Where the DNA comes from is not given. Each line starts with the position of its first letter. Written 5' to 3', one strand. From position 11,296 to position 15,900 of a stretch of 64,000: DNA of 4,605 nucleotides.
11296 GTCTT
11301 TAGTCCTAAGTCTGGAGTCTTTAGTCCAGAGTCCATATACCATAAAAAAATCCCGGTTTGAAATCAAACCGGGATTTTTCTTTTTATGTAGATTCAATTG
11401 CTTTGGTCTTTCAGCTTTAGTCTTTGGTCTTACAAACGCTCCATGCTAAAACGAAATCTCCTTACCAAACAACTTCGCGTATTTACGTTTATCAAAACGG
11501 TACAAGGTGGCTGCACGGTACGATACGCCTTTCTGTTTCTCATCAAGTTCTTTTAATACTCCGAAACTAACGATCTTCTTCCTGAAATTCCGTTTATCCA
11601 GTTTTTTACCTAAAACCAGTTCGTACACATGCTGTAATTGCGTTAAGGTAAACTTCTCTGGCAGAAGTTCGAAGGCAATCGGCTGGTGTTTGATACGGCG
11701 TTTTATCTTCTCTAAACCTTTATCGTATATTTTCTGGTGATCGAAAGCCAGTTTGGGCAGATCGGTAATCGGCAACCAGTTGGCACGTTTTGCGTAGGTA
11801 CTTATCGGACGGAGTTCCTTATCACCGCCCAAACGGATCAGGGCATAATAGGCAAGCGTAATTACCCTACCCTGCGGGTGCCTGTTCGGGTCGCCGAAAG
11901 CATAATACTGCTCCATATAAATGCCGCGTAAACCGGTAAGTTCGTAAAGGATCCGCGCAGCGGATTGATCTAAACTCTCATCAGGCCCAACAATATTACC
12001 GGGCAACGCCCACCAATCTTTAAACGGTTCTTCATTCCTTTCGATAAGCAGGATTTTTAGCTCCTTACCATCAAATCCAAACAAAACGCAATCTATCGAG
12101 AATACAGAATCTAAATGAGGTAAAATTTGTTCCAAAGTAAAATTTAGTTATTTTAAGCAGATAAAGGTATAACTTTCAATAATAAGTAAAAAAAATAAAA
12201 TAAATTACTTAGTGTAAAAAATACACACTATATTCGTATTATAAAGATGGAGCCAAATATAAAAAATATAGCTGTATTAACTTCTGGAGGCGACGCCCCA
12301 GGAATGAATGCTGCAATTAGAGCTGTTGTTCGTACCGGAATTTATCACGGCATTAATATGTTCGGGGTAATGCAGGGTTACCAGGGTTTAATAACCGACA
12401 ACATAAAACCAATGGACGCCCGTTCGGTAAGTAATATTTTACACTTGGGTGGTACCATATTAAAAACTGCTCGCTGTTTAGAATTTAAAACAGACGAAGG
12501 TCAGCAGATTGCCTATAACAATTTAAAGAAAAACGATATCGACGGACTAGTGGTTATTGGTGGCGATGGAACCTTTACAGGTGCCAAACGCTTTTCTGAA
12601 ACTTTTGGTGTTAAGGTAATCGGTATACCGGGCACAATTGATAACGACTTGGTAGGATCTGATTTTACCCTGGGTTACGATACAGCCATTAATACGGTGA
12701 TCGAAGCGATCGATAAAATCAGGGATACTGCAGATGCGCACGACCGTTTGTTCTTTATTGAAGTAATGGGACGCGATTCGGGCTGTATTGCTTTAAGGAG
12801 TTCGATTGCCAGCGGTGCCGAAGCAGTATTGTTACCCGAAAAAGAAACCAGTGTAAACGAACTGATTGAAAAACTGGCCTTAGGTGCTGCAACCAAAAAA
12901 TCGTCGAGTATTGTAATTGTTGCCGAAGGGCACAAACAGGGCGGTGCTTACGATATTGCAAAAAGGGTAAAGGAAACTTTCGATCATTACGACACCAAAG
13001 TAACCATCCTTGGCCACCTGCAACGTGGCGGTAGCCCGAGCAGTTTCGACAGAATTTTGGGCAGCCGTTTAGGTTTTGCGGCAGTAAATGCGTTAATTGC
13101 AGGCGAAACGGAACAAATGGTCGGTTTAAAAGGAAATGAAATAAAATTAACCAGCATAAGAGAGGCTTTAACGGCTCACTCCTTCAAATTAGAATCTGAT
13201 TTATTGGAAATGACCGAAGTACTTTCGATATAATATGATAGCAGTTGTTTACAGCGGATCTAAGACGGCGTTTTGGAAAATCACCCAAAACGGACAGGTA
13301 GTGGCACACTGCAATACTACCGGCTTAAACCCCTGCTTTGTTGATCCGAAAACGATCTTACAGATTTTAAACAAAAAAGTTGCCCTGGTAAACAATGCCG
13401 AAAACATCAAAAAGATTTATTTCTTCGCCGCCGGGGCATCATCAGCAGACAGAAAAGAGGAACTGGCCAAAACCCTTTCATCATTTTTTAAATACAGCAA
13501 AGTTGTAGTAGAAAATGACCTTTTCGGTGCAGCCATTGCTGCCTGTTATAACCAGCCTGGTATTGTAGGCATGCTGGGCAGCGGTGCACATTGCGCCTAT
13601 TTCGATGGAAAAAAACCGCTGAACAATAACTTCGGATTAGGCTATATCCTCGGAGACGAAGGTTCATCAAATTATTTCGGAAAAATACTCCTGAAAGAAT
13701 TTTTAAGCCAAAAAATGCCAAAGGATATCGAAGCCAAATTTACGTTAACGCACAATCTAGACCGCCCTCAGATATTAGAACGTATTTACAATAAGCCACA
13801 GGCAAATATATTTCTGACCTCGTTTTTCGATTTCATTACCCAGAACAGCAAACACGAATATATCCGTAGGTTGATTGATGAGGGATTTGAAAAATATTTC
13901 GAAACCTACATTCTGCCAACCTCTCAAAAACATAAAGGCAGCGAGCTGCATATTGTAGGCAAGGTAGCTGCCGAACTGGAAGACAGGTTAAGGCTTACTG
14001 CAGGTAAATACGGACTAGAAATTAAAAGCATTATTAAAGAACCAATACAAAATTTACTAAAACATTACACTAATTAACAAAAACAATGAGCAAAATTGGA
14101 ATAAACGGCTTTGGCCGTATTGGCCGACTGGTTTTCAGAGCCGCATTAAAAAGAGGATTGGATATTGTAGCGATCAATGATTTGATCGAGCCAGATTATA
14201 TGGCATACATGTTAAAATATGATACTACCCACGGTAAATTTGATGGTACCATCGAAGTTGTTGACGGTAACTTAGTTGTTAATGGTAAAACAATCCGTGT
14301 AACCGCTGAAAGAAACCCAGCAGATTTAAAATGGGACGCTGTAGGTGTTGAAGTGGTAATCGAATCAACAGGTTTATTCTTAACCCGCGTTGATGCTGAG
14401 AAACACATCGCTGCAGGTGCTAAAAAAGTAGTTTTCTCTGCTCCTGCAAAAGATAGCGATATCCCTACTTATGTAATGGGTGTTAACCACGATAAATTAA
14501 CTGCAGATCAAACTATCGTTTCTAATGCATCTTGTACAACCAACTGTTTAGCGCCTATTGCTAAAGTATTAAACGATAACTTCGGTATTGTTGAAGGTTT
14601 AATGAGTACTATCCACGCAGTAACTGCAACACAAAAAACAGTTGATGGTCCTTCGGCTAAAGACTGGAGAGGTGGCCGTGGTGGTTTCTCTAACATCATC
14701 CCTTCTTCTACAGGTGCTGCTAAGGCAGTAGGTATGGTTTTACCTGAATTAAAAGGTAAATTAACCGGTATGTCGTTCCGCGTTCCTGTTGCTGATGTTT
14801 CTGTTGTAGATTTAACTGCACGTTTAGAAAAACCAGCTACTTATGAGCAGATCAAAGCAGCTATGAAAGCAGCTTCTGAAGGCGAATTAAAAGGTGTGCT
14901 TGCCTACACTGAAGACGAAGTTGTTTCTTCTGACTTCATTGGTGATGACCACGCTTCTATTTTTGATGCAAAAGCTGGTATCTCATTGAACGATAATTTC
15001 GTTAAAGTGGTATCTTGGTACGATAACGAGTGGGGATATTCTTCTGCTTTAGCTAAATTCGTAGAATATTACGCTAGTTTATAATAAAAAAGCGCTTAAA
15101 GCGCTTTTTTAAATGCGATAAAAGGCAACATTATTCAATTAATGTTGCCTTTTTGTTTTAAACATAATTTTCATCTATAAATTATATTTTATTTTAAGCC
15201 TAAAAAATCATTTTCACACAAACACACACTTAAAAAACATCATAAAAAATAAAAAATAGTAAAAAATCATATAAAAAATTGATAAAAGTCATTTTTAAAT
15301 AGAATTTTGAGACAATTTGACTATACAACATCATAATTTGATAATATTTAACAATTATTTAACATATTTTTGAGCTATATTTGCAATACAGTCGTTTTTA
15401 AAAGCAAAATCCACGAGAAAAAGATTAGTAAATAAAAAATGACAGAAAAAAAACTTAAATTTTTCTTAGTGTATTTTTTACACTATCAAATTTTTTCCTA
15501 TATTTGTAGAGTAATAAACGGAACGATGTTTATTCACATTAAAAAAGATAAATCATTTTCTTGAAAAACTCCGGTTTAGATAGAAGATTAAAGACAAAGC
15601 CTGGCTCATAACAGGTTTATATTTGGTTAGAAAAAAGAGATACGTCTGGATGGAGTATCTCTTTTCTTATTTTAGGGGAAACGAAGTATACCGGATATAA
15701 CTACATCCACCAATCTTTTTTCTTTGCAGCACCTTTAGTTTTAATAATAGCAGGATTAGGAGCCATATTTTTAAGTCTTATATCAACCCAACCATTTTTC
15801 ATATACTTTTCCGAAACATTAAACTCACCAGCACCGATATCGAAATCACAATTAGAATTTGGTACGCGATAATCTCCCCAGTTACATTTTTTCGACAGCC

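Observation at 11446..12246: NrtR-family (Nudix-related) regulator with a dead Nudix box, and a 19 bp palindrome recurring at glycolytic and alpha-glucan operons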

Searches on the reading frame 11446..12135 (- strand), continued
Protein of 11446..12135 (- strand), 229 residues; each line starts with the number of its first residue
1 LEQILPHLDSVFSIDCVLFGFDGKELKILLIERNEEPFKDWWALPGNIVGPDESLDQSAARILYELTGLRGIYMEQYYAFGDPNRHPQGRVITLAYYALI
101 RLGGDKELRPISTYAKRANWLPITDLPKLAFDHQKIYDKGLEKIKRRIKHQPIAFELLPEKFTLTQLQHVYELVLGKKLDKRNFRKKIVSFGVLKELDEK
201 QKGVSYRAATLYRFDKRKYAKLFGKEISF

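Call 54: find_encoding_contigs(protein=P0378, flank=7000, max_places=1)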
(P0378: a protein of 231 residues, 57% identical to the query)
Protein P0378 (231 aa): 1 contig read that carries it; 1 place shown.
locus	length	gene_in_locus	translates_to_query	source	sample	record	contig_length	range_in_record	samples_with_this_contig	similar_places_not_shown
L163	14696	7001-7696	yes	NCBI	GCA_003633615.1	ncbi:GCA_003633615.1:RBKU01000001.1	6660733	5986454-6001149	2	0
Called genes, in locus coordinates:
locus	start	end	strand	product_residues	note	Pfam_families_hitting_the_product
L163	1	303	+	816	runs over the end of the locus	PF13802:Gal_mutarotas_2, PF01055:Glyco_hydro_31_2nd, PF21365:Glyco_hydro_31_3rd, PF17137:DUF5110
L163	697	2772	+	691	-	PF02922:CBM_48, PF00128:Alpha-amylase, PF02806:Alpha-amylase_C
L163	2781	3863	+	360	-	PF12715:Abhydrolase_7 (faint), PF05448:AXE1 (weak), PF00756:Esterase (weak)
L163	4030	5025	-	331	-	PF00044:Gp_dh_N, PF02800:Gp_dh_C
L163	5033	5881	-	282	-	PF01869:BcrAD_BadFG (weak)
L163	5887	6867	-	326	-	PF00365:PFK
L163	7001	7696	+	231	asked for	PF00293:NUDIX, PF19368:WHD_AraR, PF21906:WHD_NrtR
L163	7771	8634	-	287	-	PF01869:BcrAD_BadFG (weak)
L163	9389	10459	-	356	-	-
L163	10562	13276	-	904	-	PF13298:LigD_N, PF01068:DNA_ligase_A_M, PF04679:DNA_ligase_A_C, PF21686:LigD_Prim-Pol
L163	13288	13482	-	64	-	PF12244:DUF3606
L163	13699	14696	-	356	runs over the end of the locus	PF14870:PSII_BNR, PF02012:BNR (faint), PF14870:PSII_BNR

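Call 55: find_encoding_contigs(protein=P0383, flank=7000, max_places=1)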
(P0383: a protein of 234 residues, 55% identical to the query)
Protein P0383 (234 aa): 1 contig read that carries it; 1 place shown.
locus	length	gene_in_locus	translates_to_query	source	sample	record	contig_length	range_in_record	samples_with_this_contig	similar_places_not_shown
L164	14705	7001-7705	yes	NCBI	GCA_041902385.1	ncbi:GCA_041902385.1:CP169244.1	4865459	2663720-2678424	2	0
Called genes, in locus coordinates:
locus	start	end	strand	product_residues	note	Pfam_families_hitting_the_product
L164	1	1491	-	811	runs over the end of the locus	PF01804:Penicil_amidase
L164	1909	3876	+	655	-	PF02922:CBM_48, PF00128:Alpha-amylase, PF02806:Alpha-amylase_C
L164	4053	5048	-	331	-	PF00044:Gp_dh_N, PF02800:Gp_dh_C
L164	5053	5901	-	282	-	-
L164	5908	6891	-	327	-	PF00365:PFK, PF01513:NAD_kinase (weak)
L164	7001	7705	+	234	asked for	PF00293:NUDIX, PF19368:WHD_AraR, PF21906:WHD_NrtR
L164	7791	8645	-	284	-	PF01869:BcrAD_BadFG (weak)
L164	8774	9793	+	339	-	PF01212:Beta_elim_lyase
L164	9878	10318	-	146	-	-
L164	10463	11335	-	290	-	PF00291:PALP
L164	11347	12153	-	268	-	PF00132:Hexapep (faint)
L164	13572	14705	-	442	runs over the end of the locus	PF01654:Cyt_bd_oxida_I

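Call 56: find_encoding_contigs(protein=P0303, flank=7000, max_places=1)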
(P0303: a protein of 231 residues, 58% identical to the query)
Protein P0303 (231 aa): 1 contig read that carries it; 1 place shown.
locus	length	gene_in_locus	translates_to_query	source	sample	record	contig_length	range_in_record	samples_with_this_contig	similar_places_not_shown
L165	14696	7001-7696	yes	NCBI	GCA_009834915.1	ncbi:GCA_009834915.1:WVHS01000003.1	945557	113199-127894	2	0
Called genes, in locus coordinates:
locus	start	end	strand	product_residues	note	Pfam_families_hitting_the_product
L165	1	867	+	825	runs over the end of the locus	PF13802:Gal_mutarotas_2, PF01055:Glyco_hydro_31_2nd, PF21365:Glyco_hydro_31_3rd, PF17137:DUF5110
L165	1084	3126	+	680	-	PF02922:CBM_48, PF00128:Alpha-amylase, PF02806:Alpha-amylase_C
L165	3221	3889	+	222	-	PF05685:Uma2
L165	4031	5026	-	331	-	PF00044:Gp_dh_N, PF02800:Gp_dh_C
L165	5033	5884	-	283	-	-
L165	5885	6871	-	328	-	PF00365:PFK, PF01513:NAD_kinase (weak)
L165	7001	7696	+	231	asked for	PF00293:NUDIX, PF19368:WHD_AraR, PF21906:WHD_NrtR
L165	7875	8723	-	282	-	-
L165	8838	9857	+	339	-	PF01212:Beta_elim_lyase, PF00202:Aminotran_3 (faint)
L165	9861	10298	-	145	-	PF00578:AhpC-TSA, PF08534:Redoxin, PF13098:Thioredoxin_2 (faint), PF13905:Thioredoxin_8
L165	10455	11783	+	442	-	PF00675:Peptidase_M16, PF05193:Peptidase_M16_C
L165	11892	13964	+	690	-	PF00675:Peptidase_M16 (weak), PF05193:Peptidase_M16_C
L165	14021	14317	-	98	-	-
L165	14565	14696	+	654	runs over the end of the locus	PF13620:CarboxypepD_reg (faint), PF23623:GBD_IRG7_N (faint), PF13585:CHU_C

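Call 57: find_encoding_contigs(protein=P0278, flank=7000, max_places=1)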
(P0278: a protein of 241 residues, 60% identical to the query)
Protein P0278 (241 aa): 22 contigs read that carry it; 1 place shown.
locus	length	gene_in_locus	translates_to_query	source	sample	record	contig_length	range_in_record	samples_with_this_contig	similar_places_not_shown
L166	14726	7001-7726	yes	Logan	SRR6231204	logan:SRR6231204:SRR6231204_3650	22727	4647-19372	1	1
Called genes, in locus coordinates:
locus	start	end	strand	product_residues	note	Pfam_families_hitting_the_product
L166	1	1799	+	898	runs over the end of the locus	PF13620:CarboxypepD_reg, PF13715:CarbopepD_reg_2, PF07715:Plug, PF00593:TonB_dep_Rec_b-barrel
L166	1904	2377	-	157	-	PF00383:dCMP_cyt_deam_1, PF14437:MafB19-deam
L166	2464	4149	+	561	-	PF01979:Amidohydro_1, PF13382:Adenine_deam_C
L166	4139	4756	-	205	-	PF18899:DUF5655, PF08818:DUF1801, PF13376:OmdA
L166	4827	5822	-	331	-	PF00044:Gp_dh_N, PF02800:Gp_dh_C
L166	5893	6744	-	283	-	-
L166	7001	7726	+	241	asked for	PF00293:NUDIX (weak), PF19368:WHD_AraR, PF21906:WHD_NrtR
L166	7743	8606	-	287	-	PF01869:BcrAD_BadFG (weak)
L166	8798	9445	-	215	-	PF00834:Ribul_P_3_epim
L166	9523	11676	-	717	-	PF01138:RNase_PH, PF03725:RNase_PH_C, PF03726:PNPase, PF01138:RNase_PH, PF00013:KH_1, PF00575:S1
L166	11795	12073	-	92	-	PF00312:Ribosomal_S15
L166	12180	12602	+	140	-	PF20791:Acyl-ACP_TE_C (weak), PF01643:Acyl-ACP_TE, PF13279:4HBT_2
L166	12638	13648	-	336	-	PF01820:Dala_Dala_lig_N, PF02655:ATP-grasp_3, PF07478:Dala_Dala_lig_C, PF02222:ATP-grasp (weak), PF02786:CPSase_L_D2, PF13535:ATP-grasp_4 (weak)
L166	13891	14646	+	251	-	PF03793:PASTA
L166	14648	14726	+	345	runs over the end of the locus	PF02618:YceG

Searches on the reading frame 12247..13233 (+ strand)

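Call 12: search_protein_families(library=pfam, proteins=[window:12247-13233:+], max_evalue=0.00001)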
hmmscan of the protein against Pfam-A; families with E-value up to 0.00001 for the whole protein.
window:12247-13233:+ (328 aa): 1 family
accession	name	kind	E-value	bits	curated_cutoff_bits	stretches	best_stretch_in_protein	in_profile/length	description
PF00365.25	PFK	-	2.3e-110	368.8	30.9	1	7-283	1-277/277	Phosphofructokinase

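Call 46: search_protein_families(library=ncbifam, proteins=[window:12247-13233:+], max_evalue=0.00001)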
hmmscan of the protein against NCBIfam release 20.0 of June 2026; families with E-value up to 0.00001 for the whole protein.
window:12247-13233:+ (328 aa): 11 families
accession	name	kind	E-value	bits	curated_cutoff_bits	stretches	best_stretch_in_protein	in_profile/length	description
TIGR02482.1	PFKA_ATP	equivalog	6.6e-126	419.4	371.35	1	8-307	2-300/301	6-phosphofructokinase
NF002872.1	PRK03202.1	subfamily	1.4e-120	402.2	253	1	6-327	1-322/323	ATP-dependent 6-phosphofructokinase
TIGR02483.1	PFK_mixed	subfamily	2.7e-95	319.2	430.55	1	8-307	2-324/325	phosphofructokinase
TIGR02478.1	6PF1K_euk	equivalog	6e-87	292.5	708.4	2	122-309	141-338/744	6-phosphofructokinase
NF010674.0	PRK14071.1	equivalog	1.1e-66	225.2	544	2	4-231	3-241/360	ATP-dependent 6-phosphofructokinase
NF041103.1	PFKA_PPi_Ttgales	equivalog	2.6e-42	145.3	550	1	8-228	1-237/407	diphosphate--fructose-6-phosphate 1-phosphotransferase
NF005301.0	PRK06830.1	equivalog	9.9e-42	142.9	400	1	3-232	79-317/445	ATP-dependent 6-phosphofructokinase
NF005482.0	PRK07085.1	subfamily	2.3e-32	112.2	446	1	5-228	73-314/558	diphosphate--fructose-6-phosphate 1-phosphotransferase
NF010675.0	PRK14072.1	subfamily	3.9e-28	98.3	273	1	6-231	4-249/416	diphosphate--fructose-6-phosphate 1-phosphotransferase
TIGR02477.1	PFKA_PPi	equivalog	1.8e-27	96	587.95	1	7-228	69-308/539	diphosphate--fructose-6-phosphate 1-phosphotransferase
NF005121.0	PRK06555.1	equivalog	1.1e-17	63.9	395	1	5-186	3-207/404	pyrophosphate--fructose-6-phosphate 1-phosphotransferase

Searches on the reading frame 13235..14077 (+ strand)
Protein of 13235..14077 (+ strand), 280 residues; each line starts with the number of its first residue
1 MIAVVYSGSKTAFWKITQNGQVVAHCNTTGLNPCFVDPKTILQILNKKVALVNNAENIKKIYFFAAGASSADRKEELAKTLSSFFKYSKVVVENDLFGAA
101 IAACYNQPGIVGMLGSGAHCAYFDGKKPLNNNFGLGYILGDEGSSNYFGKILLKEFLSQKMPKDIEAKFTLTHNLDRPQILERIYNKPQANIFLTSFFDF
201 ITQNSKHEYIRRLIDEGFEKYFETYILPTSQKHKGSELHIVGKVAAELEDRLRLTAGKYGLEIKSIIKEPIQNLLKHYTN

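Call 12: search_protein_families(library=pfam, proteins=[window:13235-14077:+], max_evalue=0.00001)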
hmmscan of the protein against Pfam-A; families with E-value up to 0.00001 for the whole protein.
window:13235-14077:+ (280 aa): 0 families

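Call 46: search_protein_families(library=ncbifam, proteins=[window:13235-14077:+], max_evalue=0.00001)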
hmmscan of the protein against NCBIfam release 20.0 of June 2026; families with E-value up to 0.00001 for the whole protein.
window:13235-14077:+ (280 aa): 0 families

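Call 47: search_solved_structures(query=window:13235-14077:+, max_evalue=0.01)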
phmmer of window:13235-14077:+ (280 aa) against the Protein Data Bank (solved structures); distinct sequences matched with E-value up to 0.01: 10.
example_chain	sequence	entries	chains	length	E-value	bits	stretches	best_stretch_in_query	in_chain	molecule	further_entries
8oqw_A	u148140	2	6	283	1e-39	139.8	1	1-279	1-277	ATPase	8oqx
8ow9_B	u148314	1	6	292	2.3e-39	138.6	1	3-279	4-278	Putative novel MurNAc kinase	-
1zxo_A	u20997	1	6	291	3.3e-38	134.9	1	1-279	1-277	conserved hypothetical protein Q8A1P1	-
1zbs_A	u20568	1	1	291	1.2e-36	129.7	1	1-279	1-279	hypothetical protein PG1100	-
8oqk_A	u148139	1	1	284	2.2e-29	105.9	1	4-278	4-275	N-acetylglucosamine kinase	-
8ow7_A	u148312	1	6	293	2.9e-29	105.5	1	4-278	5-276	N-acetylglucosamine kinase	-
2e2n_A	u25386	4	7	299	3.6e-05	26.5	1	81-170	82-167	HEXOKINASE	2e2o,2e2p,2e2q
8zo3_A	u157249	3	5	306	0.00016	24.4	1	51-155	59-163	N-acetylmuramic acid/N-acetylglucosamine kinase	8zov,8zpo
2ch5_A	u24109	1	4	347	0.0081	18.8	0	8-150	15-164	NAGK PROTEIN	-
2ch6_A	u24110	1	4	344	0.0082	18.8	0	8-150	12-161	N-ACETYL-D-GLUCOSAMINE KINASE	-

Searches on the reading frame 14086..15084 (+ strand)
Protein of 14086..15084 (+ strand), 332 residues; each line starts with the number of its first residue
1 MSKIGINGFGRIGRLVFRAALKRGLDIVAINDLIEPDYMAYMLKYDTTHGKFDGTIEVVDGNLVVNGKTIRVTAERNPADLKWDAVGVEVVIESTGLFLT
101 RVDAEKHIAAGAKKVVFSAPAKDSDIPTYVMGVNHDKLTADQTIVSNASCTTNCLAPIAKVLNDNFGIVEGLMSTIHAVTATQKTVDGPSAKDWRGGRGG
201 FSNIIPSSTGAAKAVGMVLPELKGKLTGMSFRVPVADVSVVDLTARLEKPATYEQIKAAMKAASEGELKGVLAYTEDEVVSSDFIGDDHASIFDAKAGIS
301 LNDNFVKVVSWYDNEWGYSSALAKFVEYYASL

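Call 12: search_protein_families(library=pfam, proteins=[window:14086-15084:+], max_evalue=0.00001)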
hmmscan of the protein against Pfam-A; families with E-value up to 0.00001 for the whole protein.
window:14086-15084:+ (332 aa): 2 families
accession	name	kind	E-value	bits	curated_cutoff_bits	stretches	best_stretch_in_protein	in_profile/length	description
PF02800.25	Gp_dh_C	-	1.1e-69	233.5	24.4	1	155-312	1-158/158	Glyceraldehyde 3-phosphate dehydrogenase, C-terminal domain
PF00044.30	Gp_dh_N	-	6.1e-39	132.8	31.7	1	3-100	2-100/101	Glyceraldehyde 3-phosphate dehydrogenase, NAD binding domain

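Call 46: search_protein_families(library=ncbifam, proteins=[window:14086-15084:+], max_evalue=0.00001)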
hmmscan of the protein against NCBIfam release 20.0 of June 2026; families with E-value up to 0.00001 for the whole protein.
window:14086-15084:+ (332 aa): 11 families
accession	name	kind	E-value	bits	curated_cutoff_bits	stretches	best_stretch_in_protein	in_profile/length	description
NF011954.0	PRK15425.1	equivalog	4.4e-165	548.6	662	1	3-323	4-323/331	glyceraldehyde-3-phosphate dehydrogenase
TIGR01534.1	GAPDH-I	equivalog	5.1e-135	449.9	367.2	1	3-322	1-328/330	type I glyceraldehyde-3-phosphate dehydrogenase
NF005830.0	PRK07729.1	equivalog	5.1e-120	400.5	546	1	2-328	3-329/343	glyceraldehyde-3-phosphate dehydrogenase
NF005641.0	PRK07403.1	equivalog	9.5e-113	376.8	616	1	1-327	1-330/337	type I glyceraldehyde-3-phosphate dehydrogenase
NF033735.1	G3PDH_Arsen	exception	1.4e-99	333.6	450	1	4-323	1-320/323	ArsJ-associated glyceraldehyde-3-phosphate dehydrogenase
TIGR01532.1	E4PD_g-proteo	equivalog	6.2e-90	301.8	530.55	1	4-320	2-321/325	erythrose-4-phosphate dehydrogenase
NF006512.0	PRK08955.1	equivalog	7.2e-89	298.4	563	1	3-326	4-327/334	glyceraldehyde-3-phosphate dehydrogenase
NF010058.0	PRK13535.1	equivalog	3.4e-87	292.7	539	1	3-320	4-324/339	erythrose-4-phosphate dehydrogenase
NF006139.0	PRK08289.1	equivalog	4.1e-80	269.7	431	1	6-329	133-469/480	glyceraldehyde-3-phosphate dehydrogenase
NF011456.0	PRK14874.1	equivalog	3.6e-09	36.1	223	1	84-181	63-162/346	aspartate-semialdehyde dehydrogenase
TIGR01296.1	asd_B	equivalog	1.7e-06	27.4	324.2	0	87-182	61-159/339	aspartate-semialdehyde dehydrogenase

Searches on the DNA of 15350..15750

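Call 31: search_rna_families(source=window, start=15350, end=15750, threshold=evalue, max_evalue=10)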
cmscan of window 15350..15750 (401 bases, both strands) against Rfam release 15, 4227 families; matches with E-value up to 10: 3.
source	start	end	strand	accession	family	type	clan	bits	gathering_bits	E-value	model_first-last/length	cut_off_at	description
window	15561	15670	+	RF04182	GibS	Gene; sRNA;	-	17.3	115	5.1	1-142/142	no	GibS sRNA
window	15469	15523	+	RF00669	mir-96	Gene; miRNA;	-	13.8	65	6.7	1-78/78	no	mir-96 microRNA precursor family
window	15613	15671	+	RF02056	STnc390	Gene; sRNA;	-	12.7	50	8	1-60/60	no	Salmonella sRNA STnc390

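Call 49: search_rna_families(source=window, start=15480, end=15700, threshold=evalue, max_evalue=10, show_alignments=1)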
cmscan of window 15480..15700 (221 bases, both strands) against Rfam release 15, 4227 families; matches with E-value up to 10: 7.
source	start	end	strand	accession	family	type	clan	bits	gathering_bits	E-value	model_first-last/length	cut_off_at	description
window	15561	15670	+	RF04182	GibS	Gene; sRNA;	-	17.3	115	2.8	1-142/142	no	GibS sRNA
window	15631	15667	-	RF03623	mir-1252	Gene; miRNA;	-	15.1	70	6.3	1-65/65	no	mir-1252 microRNA precursor family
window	15489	15596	-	RF00443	SNORA27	Gene; snRNA; snoRNA; HACA-box;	CL00032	13.1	64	5.6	1-127/127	no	Small nucleolar RNA SNORA27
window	15491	15554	-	RF02881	MH_s25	Gene; sRNA;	-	11.7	114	5.9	55-202/207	no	Mesorhizobail RNA 25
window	15607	15645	-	RF02060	STnc410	Gene; sRNA;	-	10.2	50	6.1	1-158/158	no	Enterobacterial sRNA STnc410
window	15530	15599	-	RF00140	Alpha_RBS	Cis-reg;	-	10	38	4.2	4-78/110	no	Alpha operon ribosome binding site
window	15632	15700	-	RF02377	SurA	Gene; sRNA;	-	8.2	100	5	211-279/279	5'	SurA sRNA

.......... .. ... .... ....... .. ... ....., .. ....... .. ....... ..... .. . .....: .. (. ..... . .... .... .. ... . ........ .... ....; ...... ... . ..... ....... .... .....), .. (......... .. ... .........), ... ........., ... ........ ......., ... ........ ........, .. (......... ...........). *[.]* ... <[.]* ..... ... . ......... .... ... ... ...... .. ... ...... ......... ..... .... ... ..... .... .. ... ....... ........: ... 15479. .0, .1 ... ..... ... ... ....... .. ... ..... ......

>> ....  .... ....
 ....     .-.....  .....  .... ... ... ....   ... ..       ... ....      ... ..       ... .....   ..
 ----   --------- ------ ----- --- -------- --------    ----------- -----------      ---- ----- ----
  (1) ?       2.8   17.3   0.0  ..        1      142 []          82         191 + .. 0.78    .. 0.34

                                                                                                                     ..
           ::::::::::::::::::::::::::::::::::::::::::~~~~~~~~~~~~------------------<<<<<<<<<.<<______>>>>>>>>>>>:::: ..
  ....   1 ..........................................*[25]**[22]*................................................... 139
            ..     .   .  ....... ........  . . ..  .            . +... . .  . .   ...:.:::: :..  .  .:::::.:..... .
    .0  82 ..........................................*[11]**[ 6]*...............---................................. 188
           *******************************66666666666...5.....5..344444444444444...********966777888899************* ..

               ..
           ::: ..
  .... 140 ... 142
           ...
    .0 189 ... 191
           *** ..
